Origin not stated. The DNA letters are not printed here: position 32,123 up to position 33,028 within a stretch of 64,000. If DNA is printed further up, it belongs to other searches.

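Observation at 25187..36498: Helicase / DUF1156 methylase / DUF499-HEPN ATPase defence-like module with an embedded protease cassette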

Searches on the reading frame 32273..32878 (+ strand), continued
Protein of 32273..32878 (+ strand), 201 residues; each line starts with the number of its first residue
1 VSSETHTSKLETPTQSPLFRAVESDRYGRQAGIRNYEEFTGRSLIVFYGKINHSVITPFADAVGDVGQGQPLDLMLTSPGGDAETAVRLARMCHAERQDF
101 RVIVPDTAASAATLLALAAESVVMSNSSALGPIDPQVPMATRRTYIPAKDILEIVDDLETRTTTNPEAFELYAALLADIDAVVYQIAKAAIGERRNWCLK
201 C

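Call 26: find_encoding_contigs(protein=P0024, flank=10000, max_places=1)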
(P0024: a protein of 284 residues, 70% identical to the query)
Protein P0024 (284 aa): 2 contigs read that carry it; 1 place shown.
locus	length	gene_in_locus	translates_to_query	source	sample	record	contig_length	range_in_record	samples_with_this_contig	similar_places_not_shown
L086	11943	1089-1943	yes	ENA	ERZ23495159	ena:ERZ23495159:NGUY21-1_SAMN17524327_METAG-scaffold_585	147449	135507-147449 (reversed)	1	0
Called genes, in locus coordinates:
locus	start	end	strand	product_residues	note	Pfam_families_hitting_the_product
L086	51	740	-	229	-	-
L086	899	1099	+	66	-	-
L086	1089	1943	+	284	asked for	PF01972:SDH_protease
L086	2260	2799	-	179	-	PF04343:DUF488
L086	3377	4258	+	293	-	PF03372:Exo_endo_phos (faint)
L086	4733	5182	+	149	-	PF04828:GFA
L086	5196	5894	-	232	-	PF12900:Pyridox_ox_2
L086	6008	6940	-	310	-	PF23169:HalD (weak)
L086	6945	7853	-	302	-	PF03446:NAD_binding_2, PF03807:F420_oxidored, PF14833:NAD_binding_11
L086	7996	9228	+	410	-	PF00296:Bac_luciferase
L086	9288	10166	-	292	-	PF00561:Abhydrolase_1, PF12697:Abhydrolase_6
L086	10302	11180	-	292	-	PF04264:YceI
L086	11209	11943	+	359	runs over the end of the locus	PF00478:IMPDH, PF01070:FMN_dh (weak), PF03060:NMO, PF01645:Glu_synthase (weak)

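Call 28: search_protein_families(library=ncbifam, proteins=[P0002], max_evalue=0.01)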
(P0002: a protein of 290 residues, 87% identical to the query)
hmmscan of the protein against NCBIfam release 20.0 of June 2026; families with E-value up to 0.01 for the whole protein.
P0002 (290 aa): 4 families
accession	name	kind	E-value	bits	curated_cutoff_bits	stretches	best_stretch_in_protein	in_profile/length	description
NF047768.1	Clp_like_SDH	equivalog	1.6e-22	80.3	250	1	62-243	71-231/260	SDH family Clp fold serine proteinase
NF045542.1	Clp_rel_HeadMat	equivalog_domain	3.3e-09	36.9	120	1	45-130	3-95/165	head maturation protease, ClpP-related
NF045540.1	scaf_prot_MCP1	exception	0.00036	19.4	475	1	45-129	4-90/652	ClpP-like prohead protease/major capsid protein fusion protein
NF009205.0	PRK12553.1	subfamily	0.00052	19.7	228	1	33-120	28-118/211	ATP-dependent Clp protease proteolytic subunit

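Call 29: search_protein_families(library=phrogs, proteins=[P0002], max_evalue=0.01)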
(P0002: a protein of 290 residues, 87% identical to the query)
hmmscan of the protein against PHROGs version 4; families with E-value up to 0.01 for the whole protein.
P0002 (290 aa): 7 families
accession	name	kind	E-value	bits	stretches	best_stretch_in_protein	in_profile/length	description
phrog_11747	-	unknown function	3.9e-33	115.9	1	53-241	46-237/290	-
phrog_53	-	head and packaging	7.2e-10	39.6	1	74-133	122-183/583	head maturation protease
phrog_21683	-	unknown function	1.6e-09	38.3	1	69-137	38-106/337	-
phrog_2976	-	head and packaging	7.1e-07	30.3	1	44-129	22-111/394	head maturation protease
phrog_1684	-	head and packaging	2.3e-06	28.3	1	68-129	71-132/284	head maturation protease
phrog_26024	-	other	5.6e-05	23.6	1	73-133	66-126/202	protease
phrog_1827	-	other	8e-05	23.1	1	66-129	49-112/202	ATP-dependent protease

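Call 30: search_solved_structures(query=A1, max_evalue=1, show_alignments=2)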
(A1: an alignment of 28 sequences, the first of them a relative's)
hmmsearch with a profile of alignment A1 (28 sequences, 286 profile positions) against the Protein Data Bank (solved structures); distinct sequences matched with E-value up to 1: 60.
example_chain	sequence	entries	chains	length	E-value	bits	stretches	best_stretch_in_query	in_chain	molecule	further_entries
3bpp_A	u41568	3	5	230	5e-05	25.8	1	46-146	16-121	1510-N membrane protease | 441aa long hypothetical nfeD protein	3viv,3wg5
2deo_A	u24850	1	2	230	5e-05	25.8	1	46-146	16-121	441aa long hypothetical nfeD protein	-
6m4b_A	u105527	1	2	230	0.00029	23.3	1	46-146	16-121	Membrane-bound protease PH1510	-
3q7h_A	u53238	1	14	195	0.00089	21.7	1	22-113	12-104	ATP-dependent Clp protease proteolytic subunit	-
29hb_A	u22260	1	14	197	0.0014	21.1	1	21-114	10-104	ATP-dependent Clp protease proteolytic subunit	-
1y7o_A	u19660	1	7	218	0.0017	20.8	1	21-114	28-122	ATP-dependent Clp protease proteolytic subunit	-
6hwm_A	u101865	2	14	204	0.0027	20.1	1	26-114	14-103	ATP-dependent Clp protease proteolytic subunit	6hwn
9vhc_A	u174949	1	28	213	0.0077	18.6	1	21-118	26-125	ATP-dependent Clp protease proteolytic subunit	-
6cfd_A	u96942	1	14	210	0.013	17.9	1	21-113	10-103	ATP-dependent Clp protease proteolytic subunit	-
7dft_A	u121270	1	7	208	0.015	17.7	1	21-115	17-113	ATP-dependent Clp protease proteolytic subunit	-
8xn4_H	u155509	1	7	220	0.023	17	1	14-115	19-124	ATP-dependent Clp protease proteolytic subunit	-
7dfu_A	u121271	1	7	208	0.027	16.8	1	21-115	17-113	ATP-dependent Clp protease proteolytic subunit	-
8xop_H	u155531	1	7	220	0.038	16.3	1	15-115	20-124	ATP-dependent Clp protease proteolytic subunit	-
8r04_A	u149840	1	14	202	0.04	16.3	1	27-117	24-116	ATP-dependent Clp protease proteolytic subunit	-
8ycx_G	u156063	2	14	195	0.044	16.1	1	34-116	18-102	ATP-dependent Clp protease proteolytic subunit 2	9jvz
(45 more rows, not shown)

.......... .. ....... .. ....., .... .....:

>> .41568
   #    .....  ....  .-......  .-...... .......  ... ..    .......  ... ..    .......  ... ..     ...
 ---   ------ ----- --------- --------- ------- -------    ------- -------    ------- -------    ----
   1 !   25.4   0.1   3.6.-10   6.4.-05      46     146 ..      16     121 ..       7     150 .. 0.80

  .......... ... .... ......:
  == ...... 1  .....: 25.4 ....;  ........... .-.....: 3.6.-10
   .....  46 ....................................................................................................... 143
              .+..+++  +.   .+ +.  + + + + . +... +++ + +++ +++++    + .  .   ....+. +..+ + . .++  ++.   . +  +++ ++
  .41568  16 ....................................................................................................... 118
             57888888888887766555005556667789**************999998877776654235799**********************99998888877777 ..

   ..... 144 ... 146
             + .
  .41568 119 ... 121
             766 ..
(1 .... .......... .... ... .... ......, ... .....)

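Call 34: search_dna_similar(query=P0002, collection=phages, mode=protein, max_evalue=0.001, max_rows=20)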
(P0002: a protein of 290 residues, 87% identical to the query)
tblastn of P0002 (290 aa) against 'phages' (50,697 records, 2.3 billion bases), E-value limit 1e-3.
Records with a match: 8; places in all: 8; records where one place covers at least 80% of the query: 6.
Best place of each record, by identity: <60% 8.
By first word of the organism name: Porphyromonas 5; Shewanella 1; Gordonia 1; Burkholderia 1.
By host as written in the record: Porphyromonas gingivalis F0568 1; Porphyromonas gingivalis D83T3 1; Porphyromonas gingivalis Kyudai-3 1; Porphyromonas gingivalis KCOM 2803 1; Porphyromonas gingivalis KCOM 2799 1; Shewanella sp. M16 1; Gordonia terrae 3612 1; Burkholderia pseudomallei 1.
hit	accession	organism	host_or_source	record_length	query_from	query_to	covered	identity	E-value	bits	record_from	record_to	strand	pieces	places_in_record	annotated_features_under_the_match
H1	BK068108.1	Porphyromonas phage phage027a_F0568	Porphyromonas gingivalis F0568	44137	13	277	91%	24.2%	1e-9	65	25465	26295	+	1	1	hypothetical protein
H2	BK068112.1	Porphyromonas phage phage031a_D83T3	Porphyromonas gingivalis D83T3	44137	13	277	91%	24.2%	1e-9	65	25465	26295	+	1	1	hypothetical protein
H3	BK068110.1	Porphyromonas phage phage029a_Kyudai3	Porphyromonas gingivalis Kyudai-3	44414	13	277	91%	24.2%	1e-9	65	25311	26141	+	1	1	hypothetical protein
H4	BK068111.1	Porphyromonas phage phage030a_KCOM2803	Porphyromonas gingivalis KCOM 2803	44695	13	277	91%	24.2%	1e-9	65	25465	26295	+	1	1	hypothetical protein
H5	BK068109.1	Porphyromonas phage phage028a_KCOM2799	Porphyromonas gingivalis KCOM 2799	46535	13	277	91%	24.2%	1e-9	65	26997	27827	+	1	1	hypothetical protein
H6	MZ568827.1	Shewanella phage vB_SspS_MuM16-1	Shewanella sp. M16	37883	41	285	84%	25.2%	2e-6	55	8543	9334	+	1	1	serine protease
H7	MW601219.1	Gordonia phage BeeGee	Gordonia terrae 3612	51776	72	277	71%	27.8%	2e-8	61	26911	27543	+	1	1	31: hypothetical protein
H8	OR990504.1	Burkholderia phage vB_HM387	Burkholderia pseudomallei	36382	44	137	32%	37.2%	2e-4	49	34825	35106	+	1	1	hypothetical protein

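Call 35: search_dna_similar(query=P0002, collection=plasmids, mode=protein, max_evalue=0.001, max_rows=25)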
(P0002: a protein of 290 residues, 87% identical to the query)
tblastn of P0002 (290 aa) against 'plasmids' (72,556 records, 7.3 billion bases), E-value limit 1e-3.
Records with a match: 25; places in all: 25; records where one place covers at least 80% of the query: 8.
Best place of each record, by identity: <60% 25.
By first word of the organism name: Brucella 5; Methylocystis 4; Agrobacterium 3; Paracoccus 2; Rhizobium 1; Phenylobacterium 1; Pseudomonas 1; Acidiphilium 1; Microbacterium 1; Klebsiella 1; and 5 more.
By predicted mobility (MOB-suite, as given by PLSDB): non-mobilizable 14; conjugative 9; mobilizable 2.
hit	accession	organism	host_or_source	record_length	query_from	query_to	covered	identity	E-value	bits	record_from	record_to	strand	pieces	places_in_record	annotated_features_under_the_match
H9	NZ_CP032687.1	Rhizobium sp. CCGE531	Phaseolus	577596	7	260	88%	30.8%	1e-15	84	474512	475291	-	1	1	hypothetical protein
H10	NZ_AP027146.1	Methylocystis iwaonis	-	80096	4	260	89%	29.9%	2e-17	89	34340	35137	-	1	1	hypothetical protein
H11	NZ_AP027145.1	Methylocystis iwaonis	-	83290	4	260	89%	29.9%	2e-17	89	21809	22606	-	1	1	hypothetical protein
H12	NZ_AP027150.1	Methylocystis bryophila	-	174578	15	261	85%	30.5%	5e-15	82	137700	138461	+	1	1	hypothetical protein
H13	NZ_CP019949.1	Methylocystis bryophila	-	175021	15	261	85%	30.5%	5e-15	82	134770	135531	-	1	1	hypothetical protein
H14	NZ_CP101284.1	Phenylobacterium sp. LH3H17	-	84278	12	261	86%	29.6%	1e-11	72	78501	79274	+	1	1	hypothetical protein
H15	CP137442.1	Pseudomonas aeruginosa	Homo sapiens,urine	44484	27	280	88%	26.0%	6e-7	58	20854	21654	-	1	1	ATP-dependent Clp protease proteolytic subunit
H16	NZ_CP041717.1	Acidiphilium multivorum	Cell culture,activated sludge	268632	29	264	81%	25.2%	5e-5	52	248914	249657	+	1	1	hypothetical protein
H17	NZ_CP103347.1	Brucella anthropi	-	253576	62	263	70%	28.4%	3e-4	50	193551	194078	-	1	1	ATP-dependent Clp protease proteolytic subunit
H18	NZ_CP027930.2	Microbacterium sp. SGAir0570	whole organism,air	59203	13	146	39%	48.2%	1e-10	92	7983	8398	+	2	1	hypothetical protein (x2)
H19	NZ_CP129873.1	Klebsiella pneumoniae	Homo sapiens,whole organism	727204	29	225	68%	26.9%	5e-4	49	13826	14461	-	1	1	periplasmic serine protease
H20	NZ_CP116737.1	Agrobacterium pusense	-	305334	62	156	33%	39.8%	1e-4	51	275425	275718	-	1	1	ATP-dependent Clp protease proteolytic subunit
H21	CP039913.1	Agrobacterium tumefaciens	-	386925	62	156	33%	39.8%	1e-4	51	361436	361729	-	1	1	hypothetical protein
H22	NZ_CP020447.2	Paracoccus yeei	Homo sapiens,Urine suprapubic aspirate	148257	62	156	33%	39.8%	3e-4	50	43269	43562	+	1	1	ATP-dependent Clp protease proteolytic subunit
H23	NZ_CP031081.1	Paracoccus yeei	Homo sapiens,single cell,eye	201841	69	156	30%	42.9%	6e-5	52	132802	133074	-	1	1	ATP-dependent Clp protease proteolytic subunit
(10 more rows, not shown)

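Call 36: get_annotated_region(hit=H7, flank=4000)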
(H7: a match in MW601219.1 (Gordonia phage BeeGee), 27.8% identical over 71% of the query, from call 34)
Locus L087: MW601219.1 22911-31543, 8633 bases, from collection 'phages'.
description: Gordonia phage BeeGee, complete genome.
organism: Gordonia phage BeeGee (NCBI taxid 2816464)
taxonomy: Viruses; Duplodnaviria; Heunggongvirae; Uroviricota; Caudoviricetes
host: Gordonia terrae 3612; source: -; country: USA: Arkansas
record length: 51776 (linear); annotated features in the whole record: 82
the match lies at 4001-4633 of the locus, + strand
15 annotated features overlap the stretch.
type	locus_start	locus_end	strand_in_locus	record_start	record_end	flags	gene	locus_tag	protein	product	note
CDS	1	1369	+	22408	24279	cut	27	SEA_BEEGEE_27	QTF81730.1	hypothetical protein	-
CDS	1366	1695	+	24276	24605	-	28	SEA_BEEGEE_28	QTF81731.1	hypothetical protein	-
CDS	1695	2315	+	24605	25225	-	29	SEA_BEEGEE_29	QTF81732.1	hypothetical protein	-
CDS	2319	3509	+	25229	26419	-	30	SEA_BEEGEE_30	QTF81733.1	minor tail protein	-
CDS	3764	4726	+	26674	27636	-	31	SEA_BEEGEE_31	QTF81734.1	hypothetical protein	-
CDS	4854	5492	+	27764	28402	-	32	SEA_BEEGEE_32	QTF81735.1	hypothetical protein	-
CDS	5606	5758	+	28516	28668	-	33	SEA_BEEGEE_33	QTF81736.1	hypothetical protein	-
CDS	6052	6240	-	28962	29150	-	34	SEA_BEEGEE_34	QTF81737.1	hypothetical protein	-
CDS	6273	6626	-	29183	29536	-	35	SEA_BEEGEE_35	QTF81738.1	hypothetical protein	-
CDS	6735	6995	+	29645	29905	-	36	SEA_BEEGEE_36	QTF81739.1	hypothetical protein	-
CDS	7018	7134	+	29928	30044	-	37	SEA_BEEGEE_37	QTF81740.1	membrane protein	-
CDS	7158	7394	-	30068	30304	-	38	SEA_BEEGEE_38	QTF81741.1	helix-turn-helix DNA binding domain protein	-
CDS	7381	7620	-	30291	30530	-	39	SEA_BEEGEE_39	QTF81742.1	hypothetical protein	-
CDS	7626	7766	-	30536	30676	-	40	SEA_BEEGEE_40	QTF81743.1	membrane protein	-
CDS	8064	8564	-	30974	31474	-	41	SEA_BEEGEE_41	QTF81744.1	hypothetical protein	-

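Call 37: get_annotated_region(hit=H1, flank=4000)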
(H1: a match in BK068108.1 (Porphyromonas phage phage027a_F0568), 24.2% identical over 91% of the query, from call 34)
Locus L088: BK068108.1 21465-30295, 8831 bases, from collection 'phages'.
description: TPA_asm: Porphyromonas phage phage027a_F0568 genomic sequence.
organism: Porphyromonas phage phage027a_F0568 (NCBI taxid 3154117)
taxonomy: Viruses
host: Porphyromonas gingivalis F0568; source: -; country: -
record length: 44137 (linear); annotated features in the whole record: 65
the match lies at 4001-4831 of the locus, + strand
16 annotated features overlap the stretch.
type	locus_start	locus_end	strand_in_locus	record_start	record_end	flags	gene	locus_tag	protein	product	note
CDS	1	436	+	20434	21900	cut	-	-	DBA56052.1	portal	-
CDS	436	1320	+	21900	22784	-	-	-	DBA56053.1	adaptor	-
CDS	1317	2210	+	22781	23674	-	-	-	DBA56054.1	hypothetical protein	-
CDS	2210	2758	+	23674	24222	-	-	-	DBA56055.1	hypothetical protein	-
CDS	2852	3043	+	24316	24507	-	-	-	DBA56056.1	bacterial toxin-antitoxin, HicA-like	-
CDS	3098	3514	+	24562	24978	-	-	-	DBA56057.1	bacterial toxin-antitoxin, HicB-like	-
CDS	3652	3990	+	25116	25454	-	-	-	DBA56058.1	hypothetical protein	-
CDS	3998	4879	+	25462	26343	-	-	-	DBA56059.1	hypothetical protein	-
CDS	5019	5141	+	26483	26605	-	-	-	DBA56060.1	hypothetical protein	-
CDS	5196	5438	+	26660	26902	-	-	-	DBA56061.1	hypothetical protein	-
CDS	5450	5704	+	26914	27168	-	-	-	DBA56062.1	hypothetical protein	-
CDS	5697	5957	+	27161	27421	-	-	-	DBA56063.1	hypothetical protein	-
CDS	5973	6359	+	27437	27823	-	-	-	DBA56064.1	neck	-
CDS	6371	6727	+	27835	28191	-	-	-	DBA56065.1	hypothetical protein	-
CDS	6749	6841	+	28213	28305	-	-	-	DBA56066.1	hypothetical protein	-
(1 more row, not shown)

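Call 38: get_annotated_region(hit=H10, flank=5000)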
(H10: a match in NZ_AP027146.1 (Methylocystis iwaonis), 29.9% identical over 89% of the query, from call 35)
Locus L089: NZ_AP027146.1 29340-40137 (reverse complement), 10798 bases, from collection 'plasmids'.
description: Methylocystis iwaonis strain SS37A-Re plasmid pSS37A-Re-4, complete sequence
organism: Methylocystis iwaonis (NCBI taxid 2885079)
taxonomy: Bacteria; Pseudomonadota; Alphaproteobacteria; Hyphomicrobiales; Methylocystaceae; Methylocystis; Methylocystis iwaonis
host: -; source: -; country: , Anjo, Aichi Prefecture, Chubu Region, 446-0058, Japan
typing (MOB-suite, as given by PLSDB): non-mobilizable
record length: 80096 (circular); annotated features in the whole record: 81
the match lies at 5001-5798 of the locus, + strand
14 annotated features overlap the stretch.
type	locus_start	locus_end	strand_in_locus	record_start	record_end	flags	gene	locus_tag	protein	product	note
CDS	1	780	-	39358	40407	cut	-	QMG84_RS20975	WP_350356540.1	AAA family ATPase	-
CDS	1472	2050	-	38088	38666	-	-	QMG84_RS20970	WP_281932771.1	Fic family protein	-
CDS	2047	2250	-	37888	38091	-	-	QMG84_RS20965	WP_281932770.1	hypothetical protein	-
CDS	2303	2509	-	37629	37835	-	-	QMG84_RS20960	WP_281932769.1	ribbon-helix-helix protein, CopG family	GO:0006355 - regulation of DNA-templated transcription [Evidence IEA]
CDS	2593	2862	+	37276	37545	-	-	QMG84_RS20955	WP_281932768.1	multiubiquitin domain-containing protein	-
CDS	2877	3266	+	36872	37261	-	-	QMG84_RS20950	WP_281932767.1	E2/UBC family protein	-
CDS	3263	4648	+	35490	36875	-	-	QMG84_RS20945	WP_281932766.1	ThiF family adenylyltransferase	-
CDS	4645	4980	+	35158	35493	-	-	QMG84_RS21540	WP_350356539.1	DUF6527 family protein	-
CDS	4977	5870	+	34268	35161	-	-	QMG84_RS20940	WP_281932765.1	hypothetical protein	-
CDS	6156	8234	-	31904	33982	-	-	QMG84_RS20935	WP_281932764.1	relaxase/mobilization nuclease domain-containing protein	-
CDS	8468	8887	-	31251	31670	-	-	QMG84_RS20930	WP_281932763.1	hypothetical protein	-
CDS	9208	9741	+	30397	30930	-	-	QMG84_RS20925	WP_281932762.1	hypothetical protein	-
CDS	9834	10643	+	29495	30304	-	-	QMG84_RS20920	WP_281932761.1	AAA family ATPase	-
CDS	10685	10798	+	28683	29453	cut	-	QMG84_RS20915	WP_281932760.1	hypothetical protein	-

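Call 46: predict_structure(alignment_id=A1)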
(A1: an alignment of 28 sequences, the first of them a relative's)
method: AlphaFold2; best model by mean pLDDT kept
length: 290 residues; sequences in the alignment: 28
mean_pLDDT: 88.7   pTM: 0.85
mean pLDDT of the five models: 88.7, 88.5, 87.6, 86.2, 86.0
residues with pLDDT >= 90: 192; 70-90: 74; 50-70: 19; < 50: 5
segments of 3 or more residues with pLDDT < 50: 1-4
pLDDT, mean of each block of 10 residues (from residue 1): 51 69 82 96 97 95 92 97 95 89 96 96 96 89 87 89 85 80 92 92 94 92 74 94 96 96 91 93 77
secondary structure, 60 per line:
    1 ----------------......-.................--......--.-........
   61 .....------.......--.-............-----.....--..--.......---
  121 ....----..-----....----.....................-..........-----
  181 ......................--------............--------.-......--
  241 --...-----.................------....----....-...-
elements in order: H17-22 H24-40 E43-48 H53-65 E72-78 H83-94 E100-104 H111-117 E121-124 E136-139 E144-147 H148-164 H166-175 H181-202 H211-222 H233-238 E243-245 H251-267 E274-277 E282-285

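Call 50: fold_search(model_id=the predicted structure, library=pdb)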
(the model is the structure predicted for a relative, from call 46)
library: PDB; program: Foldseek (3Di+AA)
matches with E <= 10: 1637; with E <= 0.001: 617
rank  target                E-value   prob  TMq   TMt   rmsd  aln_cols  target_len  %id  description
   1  4kwb_A                2.5e-05  1.00  0.41  0.48   7.8       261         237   12  Structure of signal peptide peptidase A with C-termini bound in the active sites: insights into specificity, self-proc (released 2013-11-27)
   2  8oll_B                3.1e-05  1.00  0.42  0.60   5.4       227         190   15  Staphylococcus aureus ClpP in complex with the natural product beta-lactone inhibitor Cystargolide A at 2.7 A resoluti (released 2023-12-06)
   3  6m4b_A                4.8e-05  1.00  0.41  0.55   5.4       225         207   15  1510-N membrane-bound stomatin-specific protease S97A mutant (released 2020-06-10)
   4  5g1r_F                5.1e-05  1.00  0.38  0.54   7.7       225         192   16  Open conformation of Francisella tularensis ClpP at 1.9 A (released 2016-10-19)
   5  4jcq_A                5.7e-05  1.00  0.41  0.65   4.9       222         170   14  ClpP1 from Listeria monocytogenes (released 2013-06-12)
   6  4u0g_A                5.7e-05  1.00  0.41  0.57   8.7       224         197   13  Crystal Structure of M. tuberculosis ClpP1P2 bound to ADEP and agonist (released 2014-10-08)
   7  2zl0_A                5.7e-05  1.00  0.28  0.44  13.0       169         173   20  Crystal structure of H.pylori ClpP (released 2008-04-22)
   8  4u0g_D                6.5e-05  1.00  0.41  0.58   8.7       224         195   13  Crystal Structure of M. tuberculosis ClpP1P2 bound to ADEP and agonist (released 2014-10-08)
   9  4u0g_C                6.5e-05  1.00  0.41  0.58   8.7       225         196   13  Crystal Structure of M. tuberculosis ClpP1P2 bound to ADEP and agonist (released 2014-10-08)
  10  3viv_A                6.5e-05  1.00  0.41  0.52   7.0       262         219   12  1510-N membrane-bound stomatin-specific protease K138A mutant in complex with a substrate peptide (released 2012-05-23)
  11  4ryf_B                6.9e-05  1.00  0.40  0.60   5.7       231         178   13  ClpP1/2 heterocomplex from Listeria monocytogenes (released 2014-12-31)
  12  8oll_P                7.3e-05  1.00  0.43  0.63   4.8       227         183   16  Staphylococcus aureus ClpP in complex with the natural product beta-lactone inhibitor Cystargolide A at 2.7 A resoluti (released 2023-12-06)
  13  3sta_A                7.7e-05  1.00  0.42  0.61   4.6       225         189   16  Crystal structure of ClpP in tetradecameric form from Staphylococcus aureus (released 2011-09-07)
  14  6h23_G                7.7e-05  1.00  0.40  0.63   5.5       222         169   13  Crystal structure of the hClpP Y118A mutant with an activating small molecule (released 2018-08-29)
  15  6ttz_G                7.7e-05  1.00  0.40  0.58   6.2       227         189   16  Structure of the ClpP:ADEP4-complex from Staphylococcus aureus (open state) (released 2020-03-25)
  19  3bpp                  8.2e-05  1.00  0.38  0.49   7.8       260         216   14  1510-N membrane protease K138A mutant specific for a stomatin homolog from Pyrococcus horikoshii (released 2008-04-29)
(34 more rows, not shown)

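Call 74: find_encoding_contigs(protein=P0070, flank=7000, max_places=2)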
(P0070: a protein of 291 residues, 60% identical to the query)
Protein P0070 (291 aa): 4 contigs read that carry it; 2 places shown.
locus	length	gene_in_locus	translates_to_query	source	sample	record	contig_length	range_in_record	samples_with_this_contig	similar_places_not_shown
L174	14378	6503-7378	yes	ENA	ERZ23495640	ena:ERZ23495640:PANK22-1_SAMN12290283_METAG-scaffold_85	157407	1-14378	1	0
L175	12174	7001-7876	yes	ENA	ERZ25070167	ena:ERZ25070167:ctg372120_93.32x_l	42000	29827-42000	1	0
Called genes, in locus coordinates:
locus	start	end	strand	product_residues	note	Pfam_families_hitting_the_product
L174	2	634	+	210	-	?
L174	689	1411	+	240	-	-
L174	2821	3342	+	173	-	-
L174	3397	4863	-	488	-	PF04326:SLFN_AlbA_2, PF13749:HATPase_c_4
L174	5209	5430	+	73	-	PF22513:FitA-like_RHH (weak)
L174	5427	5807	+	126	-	PF01850:PIN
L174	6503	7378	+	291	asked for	PF01972:SDH_protease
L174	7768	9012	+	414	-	-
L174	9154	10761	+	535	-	PF00005:ABC_tran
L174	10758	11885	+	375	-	PF02653:BPD_transp_2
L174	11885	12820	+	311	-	PF02653:BPD_transp_2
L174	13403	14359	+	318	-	-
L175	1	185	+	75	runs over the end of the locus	-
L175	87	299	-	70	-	-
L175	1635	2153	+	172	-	-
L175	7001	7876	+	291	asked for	PF01972:SDH_protease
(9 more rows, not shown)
